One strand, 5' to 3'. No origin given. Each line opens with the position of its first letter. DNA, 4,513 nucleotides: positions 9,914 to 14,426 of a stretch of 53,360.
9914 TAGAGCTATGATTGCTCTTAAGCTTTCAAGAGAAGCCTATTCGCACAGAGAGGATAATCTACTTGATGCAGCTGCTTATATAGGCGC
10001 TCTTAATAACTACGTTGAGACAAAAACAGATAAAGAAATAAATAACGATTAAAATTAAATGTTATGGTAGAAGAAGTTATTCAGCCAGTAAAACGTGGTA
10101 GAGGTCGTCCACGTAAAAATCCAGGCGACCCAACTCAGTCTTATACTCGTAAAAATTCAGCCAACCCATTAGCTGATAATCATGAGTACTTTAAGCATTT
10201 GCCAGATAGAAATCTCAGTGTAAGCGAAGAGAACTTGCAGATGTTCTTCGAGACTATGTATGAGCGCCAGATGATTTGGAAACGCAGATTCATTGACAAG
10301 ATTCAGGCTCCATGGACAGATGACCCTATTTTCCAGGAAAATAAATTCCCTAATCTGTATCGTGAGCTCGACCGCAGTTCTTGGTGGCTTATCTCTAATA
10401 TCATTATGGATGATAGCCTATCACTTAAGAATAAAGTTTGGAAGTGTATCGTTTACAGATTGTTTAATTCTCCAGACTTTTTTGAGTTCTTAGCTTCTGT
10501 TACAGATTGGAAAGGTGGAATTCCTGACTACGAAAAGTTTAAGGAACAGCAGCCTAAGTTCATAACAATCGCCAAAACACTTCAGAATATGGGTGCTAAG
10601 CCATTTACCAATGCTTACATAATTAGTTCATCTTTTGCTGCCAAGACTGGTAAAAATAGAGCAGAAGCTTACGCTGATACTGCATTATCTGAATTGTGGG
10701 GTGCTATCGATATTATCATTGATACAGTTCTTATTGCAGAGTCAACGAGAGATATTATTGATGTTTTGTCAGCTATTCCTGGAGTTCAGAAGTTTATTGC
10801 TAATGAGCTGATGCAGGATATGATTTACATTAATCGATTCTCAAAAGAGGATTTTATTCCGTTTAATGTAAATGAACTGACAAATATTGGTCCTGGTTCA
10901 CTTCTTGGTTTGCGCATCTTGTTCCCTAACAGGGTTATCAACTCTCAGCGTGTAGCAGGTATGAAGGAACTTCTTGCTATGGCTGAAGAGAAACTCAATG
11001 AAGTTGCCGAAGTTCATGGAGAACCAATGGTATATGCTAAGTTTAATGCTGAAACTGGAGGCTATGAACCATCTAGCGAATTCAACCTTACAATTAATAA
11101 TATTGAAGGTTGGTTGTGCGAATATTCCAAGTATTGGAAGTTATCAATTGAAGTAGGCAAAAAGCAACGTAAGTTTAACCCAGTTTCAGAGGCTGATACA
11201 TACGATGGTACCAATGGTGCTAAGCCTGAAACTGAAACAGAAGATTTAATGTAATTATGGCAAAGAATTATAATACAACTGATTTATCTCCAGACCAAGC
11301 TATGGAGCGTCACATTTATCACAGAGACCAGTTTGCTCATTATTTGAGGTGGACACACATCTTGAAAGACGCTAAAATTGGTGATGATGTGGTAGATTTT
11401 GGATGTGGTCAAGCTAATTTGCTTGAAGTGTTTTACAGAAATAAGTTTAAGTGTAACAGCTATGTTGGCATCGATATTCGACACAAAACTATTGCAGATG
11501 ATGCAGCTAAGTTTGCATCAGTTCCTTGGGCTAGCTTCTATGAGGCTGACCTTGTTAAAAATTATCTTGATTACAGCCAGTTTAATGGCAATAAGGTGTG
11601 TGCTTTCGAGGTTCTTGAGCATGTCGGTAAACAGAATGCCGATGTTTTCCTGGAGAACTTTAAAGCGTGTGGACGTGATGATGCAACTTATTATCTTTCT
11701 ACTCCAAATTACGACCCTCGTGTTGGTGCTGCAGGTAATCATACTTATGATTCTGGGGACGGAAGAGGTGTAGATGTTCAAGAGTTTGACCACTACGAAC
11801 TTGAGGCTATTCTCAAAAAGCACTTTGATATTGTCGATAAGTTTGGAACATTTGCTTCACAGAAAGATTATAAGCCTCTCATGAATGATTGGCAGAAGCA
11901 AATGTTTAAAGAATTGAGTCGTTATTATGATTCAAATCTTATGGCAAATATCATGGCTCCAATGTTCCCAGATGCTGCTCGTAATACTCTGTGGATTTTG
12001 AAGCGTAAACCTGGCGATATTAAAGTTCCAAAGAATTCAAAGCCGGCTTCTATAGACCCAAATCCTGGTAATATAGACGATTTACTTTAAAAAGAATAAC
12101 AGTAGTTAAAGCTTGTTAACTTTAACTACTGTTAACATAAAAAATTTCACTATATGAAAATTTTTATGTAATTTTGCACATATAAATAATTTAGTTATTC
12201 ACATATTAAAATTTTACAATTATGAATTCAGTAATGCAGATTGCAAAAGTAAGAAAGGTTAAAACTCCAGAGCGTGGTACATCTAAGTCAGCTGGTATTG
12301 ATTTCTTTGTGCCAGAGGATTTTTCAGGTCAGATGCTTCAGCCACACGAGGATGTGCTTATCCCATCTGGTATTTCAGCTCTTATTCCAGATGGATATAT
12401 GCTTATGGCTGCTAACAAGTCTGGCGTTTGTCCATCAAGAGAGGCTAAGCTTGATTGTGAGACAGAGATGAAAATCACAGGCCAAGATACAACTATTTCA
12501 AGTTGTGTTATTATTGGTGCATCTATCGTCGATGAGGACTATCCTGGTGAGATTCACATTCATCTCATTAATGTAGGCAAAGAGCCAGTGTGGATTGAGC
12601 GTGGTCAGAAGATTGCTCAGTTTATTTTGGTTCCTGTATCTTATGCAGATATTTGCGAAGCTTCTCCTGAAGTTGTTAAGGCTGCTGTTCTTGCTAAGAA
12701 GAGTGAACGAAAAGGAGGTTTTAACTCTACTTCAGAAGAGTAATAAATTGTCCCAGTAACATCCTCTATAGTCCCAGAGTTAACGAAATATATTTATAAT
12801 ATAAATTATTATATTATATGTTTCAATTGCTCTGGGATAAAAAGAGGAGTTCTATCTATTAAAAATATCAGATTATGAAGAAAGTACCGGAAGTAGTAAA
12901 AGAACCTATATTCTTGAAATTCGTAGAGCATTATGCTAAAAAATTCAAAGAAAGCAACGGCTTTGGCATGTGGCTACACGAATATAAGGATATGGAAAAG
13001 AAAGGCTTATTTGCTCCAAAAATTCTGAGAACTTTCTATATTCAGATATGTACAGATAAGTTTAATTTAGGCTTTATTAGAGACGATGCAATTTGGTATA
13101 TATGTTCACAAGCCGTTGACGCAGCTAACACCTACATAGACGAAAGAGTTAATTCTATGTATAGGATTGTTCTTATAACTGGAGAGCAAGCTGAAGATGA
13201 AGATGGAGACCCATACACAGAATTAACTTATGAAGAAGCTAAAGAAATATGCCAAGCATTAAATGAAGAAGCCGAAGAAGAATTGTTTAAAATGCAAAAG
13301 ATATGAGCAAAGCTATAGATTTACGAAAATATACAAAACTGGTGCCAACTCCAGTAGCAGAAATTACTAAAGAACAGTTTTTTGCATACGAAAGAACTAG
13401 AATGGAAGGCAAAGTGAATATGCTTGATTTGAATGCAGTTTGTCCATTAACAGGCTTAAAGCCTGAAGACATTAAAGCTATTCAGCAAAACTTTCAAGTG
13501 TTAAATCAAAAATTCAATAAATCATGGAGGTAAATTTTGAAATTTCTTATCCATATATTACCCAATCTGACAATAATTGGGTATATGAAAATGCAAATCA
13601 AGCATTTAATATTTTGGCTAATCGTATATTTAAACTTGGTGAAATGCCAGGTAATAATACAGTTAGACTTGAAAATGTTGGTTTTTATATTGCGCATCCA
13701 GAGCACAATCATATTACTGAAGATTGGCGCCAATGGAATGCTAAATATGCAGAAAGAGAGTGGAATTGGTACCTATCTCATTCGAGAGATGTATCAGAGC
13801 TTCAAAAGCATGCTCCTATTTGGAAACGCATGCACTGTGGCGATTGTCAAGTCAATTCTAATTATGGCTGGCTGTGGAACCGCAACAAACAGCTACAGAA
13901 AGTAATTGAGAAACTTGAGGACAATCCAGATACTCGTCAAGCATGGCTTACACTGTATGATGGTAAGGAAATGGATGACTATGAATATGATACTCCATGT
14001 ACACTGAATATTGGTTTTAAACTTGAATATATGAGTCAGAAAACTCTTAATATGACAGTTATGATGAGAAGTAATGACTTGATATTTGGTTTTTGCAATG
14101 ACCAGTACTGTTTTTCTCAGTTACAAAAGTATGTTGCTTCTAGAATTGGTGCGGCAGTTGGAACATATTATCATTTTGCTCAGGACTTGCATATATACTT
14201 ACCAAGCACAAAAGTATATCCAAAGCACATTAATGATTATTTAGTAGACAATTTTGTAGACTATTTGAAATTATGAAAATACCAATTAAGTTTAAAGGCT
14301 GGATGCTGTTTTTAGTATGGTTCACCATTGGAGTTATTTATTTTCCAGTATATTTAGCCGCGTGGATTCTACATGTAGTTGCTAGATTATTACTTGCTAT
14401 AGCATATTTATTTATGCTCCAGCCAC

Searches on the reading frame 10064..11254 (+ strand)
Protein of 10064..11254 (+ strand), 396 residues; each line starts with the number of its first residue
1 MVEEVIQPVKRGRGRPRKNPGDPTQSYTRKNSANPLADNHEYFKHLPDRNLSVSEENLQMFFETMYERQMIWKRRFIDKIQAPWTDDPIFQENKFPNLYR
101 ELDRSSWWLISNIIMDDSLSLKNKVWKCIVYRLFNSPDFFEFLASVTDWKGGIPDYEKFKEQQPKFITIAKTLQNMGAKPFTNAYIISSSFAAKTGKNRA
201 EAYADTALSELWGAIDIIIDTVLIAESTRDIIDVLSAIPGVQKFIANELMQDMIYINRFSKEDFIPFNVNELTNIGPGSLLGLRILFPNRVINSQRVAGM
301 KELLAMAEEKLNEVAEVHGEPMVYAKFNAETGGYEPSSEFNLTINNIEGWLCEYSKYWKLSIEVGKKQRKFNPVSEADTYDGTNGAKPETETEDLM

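Call 29: search_protein_families(library=pfam, proteins=[window:10064-11254:+], max_evalue=0.01)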
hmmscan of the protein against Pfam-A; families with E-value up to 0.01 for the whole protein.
window:10064-11254:+ (396 aa): 1 family
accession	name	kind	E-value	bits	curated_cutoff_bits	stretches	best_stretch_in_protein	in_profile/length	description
PF18723.6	HMUDK_hel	-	2.9e-42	145.4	25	1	57-362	3-276/281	5-hmdU DNA kinase, helical domain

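Call 30: search_protein_families(library=phrogs, proteins=[window:10064-11254:+], max_evalue=0.001)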
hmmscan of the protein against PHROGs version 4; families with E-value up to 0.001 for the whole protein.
window:10064-11254:+ (396 aa): 2 families
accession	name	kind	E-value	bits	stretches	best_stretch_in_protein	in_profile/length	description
phrog_2396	-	unknown function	4.3e-43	149.2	1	54-369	3-312/331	-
phrog_800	-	head and packaging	3.6e-06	26.8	1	48-287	268-416/511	terminase small subunit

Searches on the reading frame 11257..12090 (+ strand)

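Call 29: search_protein_families(library=pfam, proteins=[window:11257-12090:+], max_evalue=0.01)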
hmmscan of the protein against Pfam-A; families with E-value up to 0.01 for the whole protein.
window:11257-12090:+ (277 aa): 7 families
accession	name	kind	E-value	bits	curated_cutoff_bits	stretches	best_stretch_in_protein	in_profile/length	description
PF13489.12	Methyltransf_23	-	9e-10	39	27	1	27-162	7-131/164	Methyltransferase domain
PF08242.18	Methyltransf_12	-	6.6e-07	30.4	30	1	46-142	1-95/98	Methyltransferase domain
PF13649.12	Methyltransf_25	-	5.3e-05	24.3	27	1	45-137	1-91/97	Methyltransferase domain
PF02353.26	CMAS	-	7e-05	22.7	27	1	40-144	61-161/273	Mycolic acid cyclopropane synthetase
PF08241.18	Methyltransf_11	-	0.00012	23.1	21.2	1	46-138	1-86/95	Methyltransferase domain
PF13847.12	Methyltransf_31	-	0.0021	18.2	27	1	42-123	4-87/145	Methyltransferase domain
PF13679.12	Methyltransf_32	-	0.0042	17.5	27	0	39-88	23-75/143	Methyltransferase domain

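Call 30: search_protein_families(library=phrogs, proteins=[window:11257-12090:+], max_evalue=0.001)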
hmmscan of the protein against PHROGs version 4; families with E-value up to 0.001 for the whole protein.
window:11257-12090:+ (277 aa): 2 families
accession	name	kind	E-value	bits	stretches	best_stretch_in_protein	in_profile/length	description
phrog_4752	-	other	0.00053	20.3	1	42-127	52-138/241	tRNA methyltransferase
phrog_3382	-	other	0.00054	20.3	1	44-149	50-146/207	methyltransferase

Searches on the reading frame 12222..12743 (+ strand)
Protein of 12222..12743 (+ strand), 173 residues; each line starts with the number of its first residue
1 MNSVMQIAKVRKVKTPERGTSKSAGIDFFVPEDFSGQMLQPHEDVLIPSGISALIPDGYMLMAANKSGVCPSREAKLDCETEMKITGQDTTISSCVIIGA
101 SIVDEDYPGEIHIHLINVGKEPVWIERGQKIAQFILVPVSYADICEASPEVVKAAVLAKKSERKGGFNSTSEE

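Call 34: search_protein_families(library=pfam, proteins=[window:12222-12743:+], max_evalue=0.01)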
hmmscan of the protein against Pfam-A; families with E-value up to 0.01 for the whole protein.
window:12222-12743:+ (173 aa): 2 families
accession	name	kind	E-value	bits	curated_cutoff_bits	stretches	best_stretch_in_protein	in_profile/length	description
PF00692.24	dUTPase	-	5.2e-16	59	22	1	96-149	62-107/129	dUTPase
PF22769.1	DCD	-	0.00033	21.2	27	1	96-136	110-150/153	dCTP deaminase-like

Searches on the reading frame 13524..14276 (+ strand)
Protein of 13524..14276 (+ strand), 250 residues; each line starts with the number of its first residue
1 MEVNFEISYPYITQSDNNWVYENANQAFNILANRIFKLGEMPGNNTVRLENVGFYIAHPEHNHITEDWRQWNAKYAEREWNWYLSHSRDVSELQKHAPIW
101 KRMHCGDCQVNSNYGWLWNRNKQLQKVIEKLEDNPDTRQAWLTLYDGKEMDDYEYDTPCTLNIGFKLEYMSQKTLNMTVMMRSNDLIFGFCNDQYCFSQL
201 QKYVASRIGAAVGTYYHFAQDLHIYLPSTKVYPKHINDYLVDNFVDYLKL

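Call 29: search_protein_families(library=pfam, proteins=[window:13524-14276:+], max_evalue=0.01)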
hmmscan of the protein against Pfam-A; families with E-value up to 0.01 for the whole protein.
window:13524-14276:+ (250 aa): 1 family
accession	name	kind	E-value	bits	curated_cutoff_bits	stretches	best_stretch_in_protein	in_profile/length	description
PF00303.24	Thymidylat_synt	-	1e-21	77.8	24.3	1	69-227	48-213/266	Thymidylate synthase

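Call 30: search_protein_families(library=phrogs, proteins=[window:13524-14276:+], max_evalue=0.001)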
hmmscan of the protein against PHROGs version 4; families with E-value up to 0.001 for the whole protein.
window:13524-14276:+ (250 aa): 4 families
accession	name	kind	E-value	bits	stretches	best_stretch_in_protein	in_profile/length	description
phrog_160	-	DNA, RNA and nucleotide metabolism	7.9e-36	124.6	1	18-226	26-254/335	thymidylate synthase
phrog_5131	-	DNA, RNA and nucleotide metabolism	1.4e-31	111.1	1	43-231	32-223/357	thymidylate synthase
phrog_3676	-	DNA, RNA and nucleotide metabolism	3.3e-22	80.1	1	43-226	35-228/351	thymidylate synthase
phrog_5682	-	DNA, RNA and nucleotide metabolism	1.9e-16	61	1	88-227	16-153/209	thymidylate synthase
